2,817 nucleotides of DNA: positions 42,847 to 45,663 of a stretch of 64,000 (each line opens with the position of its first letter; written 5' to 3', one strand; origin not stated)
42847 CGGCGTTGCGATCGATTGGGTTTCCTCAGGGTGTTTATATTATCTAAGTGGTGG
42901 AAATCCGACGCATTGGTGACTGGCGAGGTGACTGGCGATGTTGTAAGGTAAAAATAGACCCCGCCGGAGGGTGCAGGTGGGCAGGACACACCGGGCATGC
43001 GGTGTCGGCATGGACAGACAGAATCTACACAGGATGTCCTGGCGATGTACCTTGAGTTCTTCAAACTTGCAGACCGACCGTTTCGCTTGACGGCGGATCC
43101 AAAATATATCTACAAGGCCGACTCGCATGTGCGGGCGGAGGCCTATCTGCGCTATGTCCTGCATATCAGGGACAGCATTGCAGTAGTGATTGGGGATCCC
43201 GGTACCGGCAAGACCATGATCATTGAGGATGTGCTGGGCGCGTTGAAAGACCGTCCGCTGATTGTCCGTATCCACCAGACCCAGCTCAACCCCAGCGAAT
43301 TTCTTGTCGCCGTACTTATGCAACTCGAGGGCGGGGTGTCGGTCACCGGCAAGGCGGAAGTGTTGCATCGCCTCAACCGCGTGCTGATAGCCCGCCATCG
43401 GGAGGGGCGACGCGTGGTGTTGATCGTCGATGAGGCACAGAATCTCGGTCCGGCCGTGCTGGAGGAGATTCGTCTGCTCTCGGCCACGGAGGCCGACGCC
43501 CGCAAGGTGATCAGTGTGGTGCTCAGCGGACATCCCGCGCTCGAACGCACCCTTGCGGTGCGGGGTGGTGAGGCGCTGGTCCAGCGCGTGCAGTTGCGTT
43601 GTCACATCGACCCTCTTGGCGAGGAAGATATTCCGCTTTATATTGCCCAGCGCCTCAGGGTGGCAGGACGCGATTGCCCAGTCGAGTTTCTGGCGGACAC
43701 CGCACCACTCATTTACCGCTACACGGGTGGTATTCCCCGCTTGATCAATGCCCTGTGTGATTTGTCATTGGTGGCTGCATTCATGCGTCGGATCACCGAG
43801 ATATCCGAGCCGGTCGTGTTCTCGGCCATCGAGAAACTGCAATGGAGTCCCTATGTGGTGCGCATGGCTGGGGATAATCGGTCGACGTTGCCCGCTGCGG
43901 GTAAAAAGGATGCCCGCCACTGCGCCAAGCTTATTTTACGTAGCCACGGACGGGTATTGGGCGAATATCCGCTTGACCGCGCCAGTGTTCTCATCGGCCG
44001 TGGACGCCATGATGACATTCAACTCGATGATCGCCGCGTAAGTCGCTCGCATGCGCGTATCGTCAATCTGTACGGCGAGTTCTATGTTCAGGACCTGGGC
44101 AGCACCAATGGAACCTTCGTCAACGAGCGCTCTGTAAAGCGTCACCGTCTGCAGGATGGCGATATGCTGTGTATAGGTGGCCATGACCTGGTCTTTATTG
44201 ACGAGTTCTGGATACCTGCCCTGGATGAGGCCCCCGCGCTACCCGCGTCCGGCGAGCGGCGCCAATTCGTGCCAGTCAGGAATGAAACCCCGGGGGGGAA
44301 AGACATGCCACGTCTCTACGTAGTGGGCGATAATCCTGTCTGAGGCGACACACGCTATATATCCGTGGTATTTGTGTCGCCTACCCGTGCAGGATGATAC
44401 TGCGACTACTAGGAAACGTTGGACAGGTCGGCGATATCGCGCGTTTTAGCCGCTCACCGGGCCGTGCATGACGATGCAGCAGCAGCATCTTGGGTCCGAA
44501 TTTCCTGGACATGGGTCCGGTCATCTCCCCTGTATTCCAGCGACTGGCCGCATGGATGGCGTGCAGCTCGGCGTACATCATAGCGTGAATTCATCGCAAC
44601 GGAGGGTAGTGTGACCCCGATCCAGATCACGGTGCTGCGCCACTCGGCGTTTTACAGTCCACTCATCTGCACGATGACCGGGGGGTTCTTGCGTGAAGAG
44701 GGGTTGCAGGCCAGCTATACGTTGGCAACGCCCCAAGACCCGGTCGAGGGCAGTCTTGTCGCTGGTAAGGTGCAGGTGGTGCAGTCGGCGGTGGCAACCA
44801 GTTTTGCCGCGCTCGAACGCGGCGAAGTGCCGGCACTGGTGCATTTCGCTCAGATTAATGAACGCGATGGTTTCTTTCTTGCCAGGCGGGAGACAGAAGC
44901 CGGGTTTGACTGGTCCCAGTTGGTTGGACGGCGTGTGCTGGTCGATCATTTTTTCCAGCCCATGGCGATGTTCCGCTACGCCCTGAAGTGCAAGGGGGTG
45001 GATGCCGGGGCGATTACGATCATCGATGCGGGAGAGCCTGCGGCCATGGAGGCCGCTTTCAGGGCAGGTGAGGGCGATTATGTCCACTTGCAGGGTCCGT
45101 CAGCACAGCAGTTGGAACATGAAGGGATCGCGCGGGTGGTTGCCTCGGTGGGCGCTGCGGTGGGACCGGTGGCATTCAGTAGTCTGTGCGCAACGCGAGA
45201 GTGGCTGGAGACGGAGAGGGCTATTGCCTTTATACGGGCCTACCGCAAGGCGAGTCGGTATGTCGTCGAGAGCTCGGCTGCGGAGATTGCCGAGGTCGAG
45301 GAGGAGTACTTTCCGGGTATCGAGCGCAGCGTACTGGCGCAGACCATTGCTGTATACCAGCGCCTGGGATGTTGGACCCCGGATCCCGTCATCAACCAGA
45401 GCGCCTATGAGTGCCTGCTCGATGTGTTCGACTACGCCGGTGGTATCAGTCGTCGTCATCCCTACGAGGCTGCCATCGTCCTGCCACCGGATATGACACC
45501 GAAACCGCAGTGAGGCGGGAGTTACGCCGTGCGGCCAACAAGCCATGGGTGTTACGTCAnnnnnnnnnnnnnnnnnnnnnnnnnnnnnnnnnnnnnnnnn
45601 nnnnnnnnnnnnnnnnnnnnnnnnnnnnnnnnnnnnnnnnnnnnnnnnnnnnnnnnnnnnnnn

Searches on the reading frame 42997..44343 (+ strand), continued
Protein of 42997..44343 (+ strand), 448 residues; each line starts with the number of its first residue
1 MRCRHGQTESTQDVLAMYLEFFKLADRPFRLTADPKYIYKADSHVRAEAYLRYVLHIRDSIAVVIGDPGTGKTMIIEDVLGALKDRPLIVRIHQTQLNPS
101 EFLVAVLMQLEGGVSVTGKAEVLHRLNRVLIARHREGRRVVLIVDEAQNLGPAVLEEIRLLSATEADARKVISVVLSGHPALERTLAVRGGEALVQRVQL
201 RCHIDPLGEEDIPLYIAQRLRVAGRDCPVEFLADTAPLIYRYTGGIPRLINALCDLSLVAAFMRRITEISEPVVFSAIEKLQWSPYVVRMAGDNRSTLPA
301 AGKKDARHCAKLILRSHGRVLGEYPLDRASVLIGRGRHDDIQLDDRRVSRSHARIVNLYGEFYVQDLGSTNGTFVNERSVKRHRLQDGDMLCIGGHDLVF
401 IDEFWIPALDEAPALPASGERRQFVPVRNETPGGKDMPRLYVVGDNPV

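Call 35: search_solved_structures(query=A1, max_evalue=0.01)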
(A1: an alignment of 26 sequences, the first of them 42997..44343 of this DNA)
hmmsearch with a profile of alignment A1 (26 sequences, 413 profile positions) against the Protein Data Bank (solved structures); distinct sequences matched with E-value up to 0.01: 59.
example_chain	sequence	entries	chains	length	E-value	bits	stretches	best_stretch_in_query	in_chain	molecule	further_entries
2fez_A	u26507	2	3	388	8.4e-19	71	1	306-385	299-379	Probable regulatory protein embR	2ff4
2kkl_A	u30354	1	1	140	2.5e-18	69.5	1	294-395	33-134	Uncharacterized protein Mb1858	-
6cah_A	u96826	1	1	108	1.2e-17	67.2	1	309-393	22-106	ABC transporter ATP-binding/permease protein Rv1747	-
2kfu_A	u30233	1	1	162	1.2e-17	67.2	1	295-387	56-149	Rv1827 pThr 22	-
6i2p_D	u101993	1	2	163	1.2e-17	67.2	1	295-387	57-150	Glycogen accumulation regulator GarA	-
6i2q_B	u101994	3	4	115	1.5e-17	66.9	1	296-387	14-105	Glycogen accumulation regulator GarA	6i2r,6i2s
7rj3_A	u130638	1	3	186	1.6e-17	66.8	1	295-387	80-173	Glycogen accumulation regulator GarA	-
8p5r_G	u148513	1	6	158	3e-17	65.9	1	295-387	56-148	Glycogen accumulation regulator GarA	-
2kb3_A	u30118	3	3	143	2.1e-16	63.1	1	281-385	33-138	Oxoglutarate dehydrogenase inhibitor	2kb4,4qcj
8p5x_G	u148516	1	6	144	2.1e-16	63.1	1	281-385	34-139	Oxoglutarate dehydrogenase inhibitor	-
3po8_A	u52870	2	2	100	2.3e-15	59.7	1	301-383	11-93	Putative uncharacterized protein TB39.8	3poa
2lc1_A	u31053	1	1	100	2.4e-15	59.6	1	298-383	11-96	Putative uncharacterized protein TB39.8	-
3oun_A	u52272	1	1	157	1.1e-14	57.4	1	298-383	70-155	Putative uncharacterized protein TB39.8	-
6hbz_A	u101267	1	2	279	6.1e-13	51.7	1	304-399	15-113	GGDEF domain protein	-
6hc0_B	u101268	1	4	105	6.7e-13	51.6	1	302-387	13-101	GGDEF domain protein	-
8xvb_A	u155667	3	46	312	2.5e-10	43.1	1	41-217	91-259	ATP-dependent target DNA activator B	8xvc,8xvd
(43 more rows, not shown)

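Call 61: search_protein_families(library=padloc, proteins=[window:43045-44343:+], max_evalue=0.001)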
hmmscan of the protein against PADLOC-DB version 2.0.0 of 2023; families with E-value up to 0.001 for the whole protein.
window:43045-44343:+ (432 aa): 4 families
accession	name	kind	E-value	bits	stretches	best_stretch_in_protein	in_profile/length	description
PDLC02372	Nhi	-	1.2e-05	22.2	1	38-142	194-283/470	-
PDLC02350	AbiO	-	4.1e-05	20.5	1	43-145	192-280/468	AbiO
PDLC04140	mad8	-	7.1e-05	20.5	0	43-80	27-66/314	mads_8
PDLC01734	typeIV_RecD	-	0.00088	15.6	0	43-70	354-381/763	RecD_0_IVD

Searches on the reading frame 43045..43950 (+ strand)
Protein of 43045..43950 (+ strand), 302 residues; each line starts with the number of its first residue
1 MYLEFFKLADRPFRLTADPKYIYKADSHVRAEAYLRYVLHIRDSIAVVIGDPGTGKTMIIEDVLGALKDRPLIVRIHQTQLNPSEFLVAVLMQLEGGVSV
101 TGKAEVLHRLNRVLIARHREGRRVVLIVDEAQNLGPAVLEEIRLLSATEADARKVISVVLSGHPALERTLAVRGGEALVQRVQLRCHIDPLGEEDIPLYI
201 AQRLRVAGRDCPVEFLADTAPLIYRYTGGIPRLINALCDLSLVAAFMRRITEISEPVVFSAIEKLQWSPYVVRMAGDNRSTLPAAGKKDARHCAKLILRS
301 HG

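Call 62: search_solved_structures(query=window:43045-43950:+, max_evalue=1)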
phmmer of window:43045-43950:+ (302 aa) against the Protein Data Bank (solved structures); distinct sequences matched with E-value up to 1: 10.
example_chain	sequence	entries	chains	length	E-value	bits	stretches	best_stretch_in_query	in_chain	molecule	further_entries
8xvb_A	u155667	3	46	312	1.8e-06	30.7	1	40-162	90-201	ATP-dependent target DNA activator B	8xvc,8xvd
1fnn_A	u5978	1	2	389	0.12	14.8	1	46-163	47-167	CELL DIVISION CONTROL PROTEIN 6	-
6e11_1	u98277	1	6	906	0.14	14.6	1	22-131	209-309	Heat shock protein 101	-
6e10_1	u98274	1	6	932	0.15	14.5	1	22-131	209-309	Heat shock protein 101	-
29hb_b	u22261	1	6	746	0.69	12.4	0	45-134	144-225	ATP-dependent Clp protease, ATP-binding subunit ClpE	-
5kne_A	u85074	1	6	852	0.81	12.1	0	43-74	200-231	Heat shock protein 104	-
6n8t_A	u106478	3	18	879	0.87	12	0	43-74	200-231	Heat shock protein 104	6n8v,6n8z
9if4_A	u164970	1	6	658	0.87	12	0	44-134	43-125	ATP-dependent Clp protease ATP-binding subunit ClpC1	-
5vjh_A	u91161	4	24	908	0.94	11.9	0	43-74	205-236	Heat shock protein 104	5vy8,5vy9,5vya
6ahf_A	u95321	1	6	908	0.95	11.9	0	43-74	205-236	Heat shock protein 104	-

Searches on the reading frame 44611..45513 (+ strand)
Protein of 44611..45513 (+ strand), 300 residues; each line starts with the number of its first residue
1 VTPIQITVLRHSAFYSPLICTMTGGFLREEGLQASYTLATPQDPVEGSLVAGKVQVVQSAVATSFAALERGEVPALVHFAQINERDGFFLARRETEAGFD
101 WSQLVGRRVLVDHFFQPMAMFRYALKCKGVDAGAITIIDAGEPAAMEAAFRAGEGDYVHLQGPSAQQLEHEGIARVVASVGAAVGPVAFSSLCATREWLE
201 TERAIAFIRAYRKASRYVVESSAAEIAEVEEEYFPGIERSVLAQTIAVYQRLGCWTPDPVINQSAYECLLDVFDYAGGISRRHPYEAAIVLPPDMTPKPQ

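Call 3: search_protein_families(library=pfam, proteins=[window:44611-45513:+], max_evalue=0.01)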
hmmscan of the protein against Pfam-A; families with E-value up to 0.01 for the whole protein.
window:44611-45513:+ (300 aa): 2 families
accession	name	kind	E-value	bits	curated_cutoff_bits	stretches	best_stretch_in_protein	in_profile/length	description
PF09084.16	NMT1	-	7.6e-07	29.7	20.5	1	17-220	6-211/216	NMT1/THI5 like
PF13379.11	NMT1_2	-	0.0022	18.3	24.7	1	119-224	137-244/252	NMT1-like family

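Call 4: search_protein_families(library=ncbifam, proteins=[window:44611-45513:+], max_evalue=0.01)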
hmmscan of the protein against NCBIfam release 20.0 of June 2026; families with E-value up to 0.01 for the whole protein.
window:44611-45513:+ (300 aa): 3 families
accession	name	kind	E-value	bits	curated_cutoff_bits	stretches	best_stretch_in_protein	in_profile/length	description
TIGR01729.1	taurine_ABC_bnd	equivalog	9.3e-05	22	304.25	1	49-214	44-205/300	taurine ABC transporter substrate-binding protein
TIGR01728.1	SsuA_fam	subfamily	0.00028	20.2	163.5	1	119-226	116-224/290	aliphatic sulfonate ABC transporter substrate-binding protein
NF008553.0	PRK11480.1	equivalog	0.0033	16.7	490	1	102-174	118-189/320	taurine ABC transporter substrate-binding protein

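Call 61: search_protein_families(library=padloc, proteins=[window:44611-45513:+], max_evalue=0.001)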
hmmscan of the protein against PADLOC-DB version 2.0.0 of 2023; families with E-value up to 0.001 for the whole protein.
window:44611-45513:+ (300 aa): 0 families
